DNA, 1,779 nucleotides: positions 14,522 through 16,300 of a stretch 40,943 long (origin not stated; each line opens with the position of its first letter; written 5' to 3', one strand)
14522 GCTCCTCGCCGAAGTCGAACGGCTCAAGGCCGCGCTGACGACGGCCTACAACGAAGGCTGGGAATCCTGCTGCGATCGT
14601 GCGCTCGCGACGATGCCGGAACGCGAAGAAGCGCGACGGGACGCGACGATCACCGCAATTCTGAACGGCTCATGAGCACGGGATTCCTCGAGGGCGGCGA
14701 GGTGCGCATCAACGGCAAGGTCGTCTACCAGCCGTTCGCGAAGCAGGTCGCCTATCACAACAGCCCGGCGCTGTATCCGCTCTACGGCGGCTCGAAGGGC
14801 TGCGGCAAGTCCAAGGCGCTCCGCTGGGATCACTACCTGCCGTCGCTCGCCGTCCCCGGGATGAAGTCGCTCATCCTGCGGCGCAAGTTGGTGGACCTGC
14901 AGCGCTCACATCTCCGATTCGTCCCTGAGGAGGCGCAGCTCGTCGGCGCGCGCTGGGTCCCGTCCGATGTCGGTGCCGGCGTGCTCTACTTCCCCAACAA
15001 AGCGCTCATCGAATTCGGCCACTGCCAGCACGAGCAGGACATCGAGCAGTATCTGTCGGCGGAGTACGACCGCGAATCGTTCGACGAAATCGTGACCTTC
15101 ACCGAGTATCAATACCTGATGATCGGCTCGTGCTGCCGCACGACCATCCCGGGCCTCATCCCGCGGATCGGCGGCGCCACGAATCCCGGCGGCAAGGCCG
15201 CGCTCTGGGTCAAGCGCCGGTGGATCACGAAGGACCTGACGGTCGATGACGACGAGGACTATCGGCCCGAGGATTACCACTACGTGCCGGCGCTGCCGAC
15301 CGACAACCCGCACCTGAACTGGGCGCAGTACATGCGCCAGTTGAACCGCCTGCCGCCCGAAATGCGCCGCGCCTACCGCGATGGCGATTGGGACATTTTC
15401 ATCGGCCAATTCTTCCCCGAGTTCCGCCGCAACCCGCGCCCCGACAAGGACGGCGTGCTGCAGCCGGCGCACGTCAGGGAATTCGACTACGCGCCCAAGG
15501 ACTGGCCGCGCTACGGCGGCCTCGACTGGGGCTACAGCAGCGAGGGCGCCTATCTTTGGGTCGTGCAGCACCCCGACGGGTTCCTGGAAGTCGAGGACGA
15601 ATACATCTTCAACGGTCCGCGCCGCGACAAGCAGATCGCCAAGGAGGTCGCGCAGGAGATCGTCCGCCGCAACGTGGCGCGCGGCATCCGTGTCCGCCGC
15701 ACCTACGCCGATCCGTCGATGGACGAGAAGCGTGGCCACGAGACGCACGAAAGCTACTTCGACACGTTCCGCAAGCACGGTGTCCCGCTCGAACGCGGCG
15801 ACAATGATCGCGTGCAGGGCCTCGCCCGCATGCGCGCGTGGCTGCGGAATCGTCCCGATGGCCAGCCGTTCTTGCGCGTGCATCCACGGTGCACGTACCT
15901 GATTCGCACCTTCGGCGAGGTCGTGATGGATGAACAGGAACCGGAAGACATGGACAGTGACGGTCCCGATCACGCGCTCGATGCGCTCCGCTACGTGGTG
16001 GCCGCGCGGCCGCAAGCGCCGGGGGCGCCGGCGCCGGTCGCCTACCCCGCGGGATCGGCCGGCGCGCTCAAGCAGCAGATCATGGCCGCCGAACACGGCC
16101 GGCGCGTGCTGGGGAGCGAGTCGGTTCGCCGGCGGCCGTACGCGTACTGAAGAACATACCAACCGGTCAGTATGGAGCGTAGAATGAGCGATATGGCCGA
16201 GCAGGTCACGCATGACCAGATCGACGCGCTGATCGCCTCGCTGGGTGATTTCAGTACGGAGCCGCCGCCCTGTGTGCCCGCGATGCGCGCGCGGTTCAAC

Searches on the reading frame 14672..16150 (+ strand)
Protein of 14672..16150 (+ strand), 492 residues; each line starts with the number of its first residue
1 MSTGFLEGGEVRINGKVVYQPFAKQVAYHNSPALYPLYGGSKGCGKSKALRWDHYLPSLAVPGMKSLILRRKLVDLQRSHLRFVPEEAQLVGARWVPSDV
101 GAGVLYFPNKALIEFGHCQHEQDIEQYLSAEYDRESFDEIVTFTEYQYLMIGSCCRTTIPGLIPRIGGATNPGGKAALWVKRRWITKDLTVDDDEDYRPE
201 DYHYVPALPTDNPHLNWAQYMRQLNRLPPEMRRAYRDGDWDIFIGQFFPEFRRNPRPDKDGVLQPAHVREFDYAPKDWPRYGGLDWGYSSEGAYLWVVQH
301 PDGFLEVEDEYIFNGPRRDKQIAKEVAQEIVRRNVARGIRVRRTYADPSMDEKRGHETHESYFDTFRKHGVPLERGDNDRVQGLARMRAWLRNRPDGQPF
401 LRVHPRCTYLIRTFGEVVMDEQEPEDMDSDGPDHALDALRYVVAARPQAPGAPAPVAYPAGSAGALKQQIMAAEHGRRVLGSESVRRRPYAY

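Call 10: search_protein_families(library=pfam, proteins=[window:14672-16150:+], max_evalue=0.01)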
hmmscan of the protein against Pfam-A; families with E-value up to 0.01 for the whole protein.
window:14672-16150:+ (492 aa): 0 families

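Call 11: search_protein_families(library=phrogs, proteins=[window:14672-16150:+], max_evalue=0.01)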
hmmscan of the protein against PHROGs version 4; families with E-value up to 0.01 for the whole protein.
window:14672-16150:+ (492 aa): 4 families
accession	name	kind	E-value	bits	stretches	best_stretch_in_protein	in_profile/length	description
phrog_979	-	head and packaging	1.3e-25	91.1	2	15-174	148-306/642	terminase large subunit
phrog_2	-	head and packaging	1.9e-23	84.2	1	17-453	262-600/807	terminase large subunit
phrog_10250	-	head and packaging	5.3e-10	40.4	1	279-445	45-214/228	terminase large subunit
phrog_5653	-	head and packaging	8.7e-08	33.1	1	275-444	27-178/199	terminase large subunit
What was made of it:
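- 14672..16150 (+): Terminase large subunit. phrog_979 and phrog_2 (call 11).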

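Call 12: find_related_loci(query=window:14672-16150:+, collection=viral_contigs, flank=6000)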
Query window:14672-16150:+ (492 aa) in viral_contigs; peptide patterns used: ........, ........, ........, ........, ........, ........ (x = any residue, [..] = any of these).
1 stretches matched a pattern; 1 encode a relative of the query (tblastn E <= 1e-3); 1 distinct loci.
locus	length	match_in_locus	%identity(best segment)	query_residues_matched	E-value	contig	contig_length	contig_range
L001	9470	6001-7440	73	1-492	0e+0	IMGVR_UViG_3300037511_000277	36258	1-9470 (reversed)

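Call 22: find_related_loci(query=window:14672-16150:+, collection=genome_contigs, flank=10000)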
Query window:14672-16150:+ (492 aa) in genome_contigs; peptide patterns used: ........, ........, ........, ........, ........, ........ (x = any residue, [..] = any of these).
31 stretches matched a pattern, but none encodes a relative of the query by tblastn (E <= 1e-3).

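Call 68: search_solved_structures(query=window:14672-16150:+, max_evalue=1)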
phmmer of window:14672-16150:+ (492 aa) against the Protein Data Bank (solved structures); distinct sequences matched with E-value up to 1: 1.
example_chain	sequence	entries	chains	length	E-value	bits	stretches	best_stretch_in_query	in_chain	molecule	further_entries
6j0t_A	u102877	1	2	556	0.38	12.4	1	245-317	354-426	Inulinase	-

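Call 69: search_protein_families(library=ncbifam, proteins=[window:14672-16150:+], max_evalue=0.01)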
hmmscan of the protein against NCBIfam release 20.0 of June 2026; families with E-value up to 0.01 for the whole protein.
window:14672-16150:+ (492 aa): 0 families

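Call 75: search_dna_similar(query=window:14672-16150:+, collection=phages, mode=protein, max_rows=15)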
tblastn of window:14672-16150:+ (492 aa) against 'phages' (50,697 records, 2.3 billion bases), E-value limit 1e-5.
Records with a match: 388; places in all: 388; records where one place covers at least 80% of the query: 245.
Best place of each record, by identity: <60% 388.
By first word of the organism name: Pseudomonas 85; Arthrobacter 72; Salmonella 48; Xanthomonas 23; Achromobacter 20; Acinetobacter 14; Gordonia 14; Bacteriophage 12; Roseobacter 11; Escherichia 11; and 30 more.
By host as written in the record: Arthrobacter sp. ATCC 21022 54; - 40; Pseudomonas aeruginosa 31; Pseudomonas aeruginosa PAO1 23; Salmonella enterica subsp. enterica serovar Enteritidis PT1 14; Bordetella bronchiseptica ATCC 10580 9; Gordonia rubripertincta NRRL B-16540 9; Achromobacter sp. 9; and 106 more.
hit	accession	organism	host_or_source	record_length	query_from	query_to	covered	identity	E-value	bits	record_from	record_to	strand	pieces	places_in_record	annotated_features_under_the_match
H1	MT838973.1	Bacteriophage sp.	human fecal samples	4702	17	441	86%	32.6%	4e-34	142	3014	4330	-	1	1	record has no annotation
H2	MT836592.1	Bacteriophage sp.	human fecal samples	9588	20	440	86%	32.8%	1e-48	186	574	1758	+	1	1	record has no annotation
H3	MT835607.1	Bacteriophage sp.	human fecal samples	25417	24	441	85%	32.6%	8e-45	174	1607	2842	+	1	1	record has no annotation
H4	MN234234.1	Arthrobacter phage Lymara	Arthrobacter sp. ATCC 21022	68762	15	441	87%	31.8%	2e-40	161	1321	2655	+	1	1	3: terminase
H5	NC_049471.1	Arthrobacter phage Lymara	Arthrobacter sp. ATCC 21022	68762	15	441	87%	31.8%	2e-40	161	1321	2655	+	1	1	3: terminase large subunit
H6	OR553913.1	Arthrobacter phage Hirko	Arthrobacter globiformis NRRL B-2779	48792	19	441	86%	32.0%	1e-41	165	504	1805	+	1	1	2: terminase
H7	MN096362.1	Arthrobacter phage Vibaki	Arthrobacter globiformis NRRL B-2979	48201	19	441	86%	31.7%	1e-40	162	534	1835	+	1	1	2: terminase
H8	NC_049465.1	Arthrobacter phage Vibaki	Arthrobacter globiformis NRRL B-2979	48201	19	441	86%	31.7%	1e-40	162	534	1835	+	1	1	2: terminase large subunit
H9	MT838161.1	Bacteriophage sp.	human fecal samples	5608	17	441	86%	31.4%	3e-30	130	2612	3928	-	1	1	record has no annotation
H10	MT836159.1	Bacteriophage sp.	human fecal samples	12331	12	441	87%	30.8%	4e-30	130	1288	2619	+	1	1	record has no annotation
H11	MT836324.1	Bacteriophage sp.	human fecal samples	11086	17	441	86%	31.1%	4e-30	130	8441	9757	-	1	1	record has no annotation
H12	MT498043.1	Arthrobacter phage Jinkies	Arthrobacter globiformis B-2979 SEA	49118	25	441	85%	31.6%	1e-45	177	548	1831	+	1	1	2: terminase large subunit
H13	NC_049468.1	Arthrobacter phage Zartrosa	Arthrobacter sp. ATCC 21022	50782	19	441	86%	31.1%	1e-37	153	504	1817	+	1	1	2: terminase large subunit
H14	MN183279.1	Arthrobacter phage Zartrosa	Arthrobacter sp. ATCC 21022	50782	19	441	86%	31.1%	1e-37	153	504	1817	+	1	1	2: terminase large subunit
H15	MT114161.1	Arthrobacter phage JKerns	Arthrobacter sp. ATCC 21022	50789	19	441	86%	31.1%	1e-37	153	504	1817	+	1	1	2: terminase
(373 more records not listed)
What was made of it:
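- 14672..16150 (+): About 32% identical to TerL of cultured phages (call 75).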

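Call 103: get_annotated_region(hit=H5, flank=1500)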
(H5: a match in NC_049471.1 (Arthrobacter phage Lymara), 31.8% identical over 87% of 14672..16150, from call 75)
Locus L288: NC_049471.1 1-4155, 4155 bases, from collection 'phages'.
description: Arthrobacter phage Lymara, complete genome.
organism: Arthrobacter phage Lymara (NCBI taxid 2599828)
taxonomy: Viruses; Duplodnaviria; Heunggongvirae; Uroviricota; Caudoviricetes; Klausavirus; Klausavirus lymara
host: Arthrobacter sp. ATCC 21022; source: soil; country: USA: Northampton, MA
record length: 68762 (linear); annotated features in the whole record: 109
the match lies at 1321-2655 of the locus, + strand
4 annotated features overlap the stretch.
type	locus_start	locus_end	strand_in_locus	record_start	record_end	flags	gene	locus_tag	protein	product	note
CDS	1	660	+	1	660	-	1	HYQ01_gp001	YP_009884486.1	hypothetical protein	-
CDS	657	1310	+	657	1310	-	2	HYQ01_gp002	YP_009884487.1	Rnase E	-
CDS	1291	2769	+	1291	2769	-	3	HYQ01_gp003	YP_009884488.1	terminase large subunit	-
CDS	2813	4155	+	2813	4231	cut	4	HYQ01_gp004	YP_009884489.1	portal protein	-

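Call 104: get_annotated_region(hit=H8, flank=1500)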
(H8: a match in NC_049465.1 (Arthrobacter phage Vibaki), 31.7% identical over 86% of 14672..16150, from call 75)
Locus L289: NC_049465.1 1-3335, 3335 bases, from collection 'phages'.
description: Arthrobacter phage Vibaki, complete genome.
organism: Arthrobacter phage Vibaki (NCBI taxid 2593333)
taxonomy: Viruses; Duplodnaviria; Heunggongvirae; Uroviricota; Caudoviricetes; Vibakivirus; Vibakivirus vibaki
host: Arthrobacter globiformis NRRL B-2979; source: soil; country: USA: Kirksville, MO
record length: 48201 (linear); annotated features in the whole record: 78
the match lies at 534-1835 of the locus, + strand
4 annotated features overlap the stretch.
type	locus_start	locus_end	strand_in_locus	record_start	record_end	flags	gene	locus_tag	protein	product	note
CDS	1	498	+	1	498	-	1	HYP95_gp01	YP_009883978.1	helix-turn-helix DNA binding domain protein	-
CDS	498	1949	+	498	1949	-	2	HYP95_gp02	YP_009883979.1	terminase large subunit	-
CDS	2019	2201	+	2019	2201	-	3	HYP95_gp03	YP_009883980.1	hypothetical protein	-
CDS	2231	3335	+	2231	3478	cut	4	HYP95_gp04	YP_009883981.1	methyltransferase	-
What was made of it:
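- In cultured phages with the nearest TerL, an HTH protein sits in the TerS position (calls 103, 104).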
